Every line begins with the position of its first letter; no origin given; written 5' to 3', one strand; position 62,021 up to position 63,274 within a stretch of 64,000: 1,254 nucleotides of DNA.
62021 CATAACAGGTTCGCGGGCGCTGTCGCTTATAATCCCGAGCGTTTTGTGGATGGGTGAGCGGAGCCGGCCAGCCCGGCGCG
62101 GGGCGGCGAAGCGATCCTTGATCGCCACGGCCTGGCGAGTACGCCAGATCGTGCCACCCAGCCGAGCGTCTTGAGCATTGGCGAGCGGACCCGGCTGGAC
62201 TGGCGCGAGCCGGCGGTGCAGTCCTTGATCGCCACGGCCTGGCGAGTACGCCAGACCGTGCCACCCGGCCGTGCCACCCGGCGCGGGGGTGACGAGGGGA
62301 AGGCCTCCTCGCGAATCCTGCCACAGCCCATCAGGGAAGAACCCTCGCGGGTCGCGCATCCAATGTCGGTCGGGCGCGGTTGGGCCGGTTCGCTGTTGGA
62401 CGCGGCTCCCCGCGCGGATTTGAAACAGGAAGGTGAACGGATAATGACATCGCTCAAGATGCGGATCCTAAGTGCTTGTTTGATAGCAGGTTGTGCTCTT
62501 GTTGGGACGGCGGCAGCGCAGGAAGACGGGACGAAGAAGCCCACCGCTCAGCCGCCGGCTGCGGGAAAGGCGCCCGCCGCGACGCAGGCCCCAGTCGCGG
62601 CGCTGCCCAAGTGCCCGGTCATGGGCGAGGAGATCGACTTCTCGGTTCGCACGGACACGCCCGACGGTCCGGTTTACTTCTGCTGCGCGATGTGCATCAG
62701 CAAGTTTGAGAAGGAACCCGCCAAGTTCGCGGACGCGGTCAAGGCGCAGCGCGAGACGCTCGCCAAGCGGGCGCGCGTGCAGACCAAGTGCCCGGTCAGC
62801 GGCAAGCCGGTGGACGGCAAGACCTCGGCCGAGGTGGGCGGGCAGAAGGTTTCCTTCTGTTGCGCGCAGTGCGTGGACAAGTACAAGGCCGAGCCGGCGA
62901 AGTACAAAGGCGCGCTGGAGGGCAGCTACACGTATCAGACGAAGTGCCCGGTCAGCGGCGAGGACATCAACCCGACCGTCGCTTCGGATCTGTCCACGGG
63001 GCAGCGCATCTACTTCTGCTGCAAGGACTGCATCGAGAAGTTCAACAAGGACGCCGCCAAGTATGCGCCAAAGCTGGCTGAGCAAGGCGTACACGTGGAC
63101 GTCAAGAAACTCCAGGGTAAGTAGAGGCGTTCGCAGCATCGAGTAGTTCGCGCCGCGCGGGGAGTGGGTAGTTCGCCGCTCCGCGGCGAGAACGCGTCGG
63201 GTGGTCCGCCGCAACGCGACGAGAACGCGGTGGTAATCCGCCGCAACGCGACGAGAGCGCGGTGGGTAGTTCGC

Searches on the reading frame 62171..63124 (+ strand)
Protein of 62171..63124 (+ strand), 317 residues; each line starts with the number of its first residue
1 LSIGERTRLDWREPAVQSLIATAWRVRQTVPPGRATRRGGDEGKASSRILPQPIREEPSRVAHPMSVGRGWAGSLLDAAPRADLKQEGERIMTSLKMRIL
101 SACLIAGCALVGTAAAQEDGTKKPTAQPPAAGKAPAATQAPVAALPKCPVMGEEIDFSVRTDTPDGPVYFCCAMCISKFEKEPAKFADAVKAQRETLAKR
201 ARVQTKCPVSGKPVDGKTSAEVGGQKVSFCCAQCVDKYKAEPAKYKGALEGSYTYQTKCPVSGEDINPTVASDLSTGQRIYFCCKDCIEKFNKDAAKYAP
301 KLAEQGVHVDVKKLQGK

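Call 38: search_protein_families(library=pfam, proteins=[window:62171-63124:+], max_evalue=0.0001)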
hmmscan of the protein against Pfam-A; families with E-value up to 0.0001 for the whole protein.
window:62171-63124:+ (317 aa): 4 families
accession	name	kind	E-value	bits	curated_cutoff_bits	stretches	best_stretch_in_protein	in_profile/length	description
PF04945.19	YHS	-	1.3e-15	57.5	30.3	1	277-300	22-45/47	YHS domain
PF24273.1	TRASH_HVO_1752_C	-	2.8e-09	37.4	27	0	207-240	4-38/47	HVO_1752, C-terminal TRASH domain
PF11494.13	Ta0938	-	1.8e-06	28.7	27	0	276-293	19-36/92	Ta0938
PF06467.20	zf-FCS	-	6.3e-05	23.1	22.4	0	221-238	22-39/39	MYM-type Zinc finger with FCS sequence motif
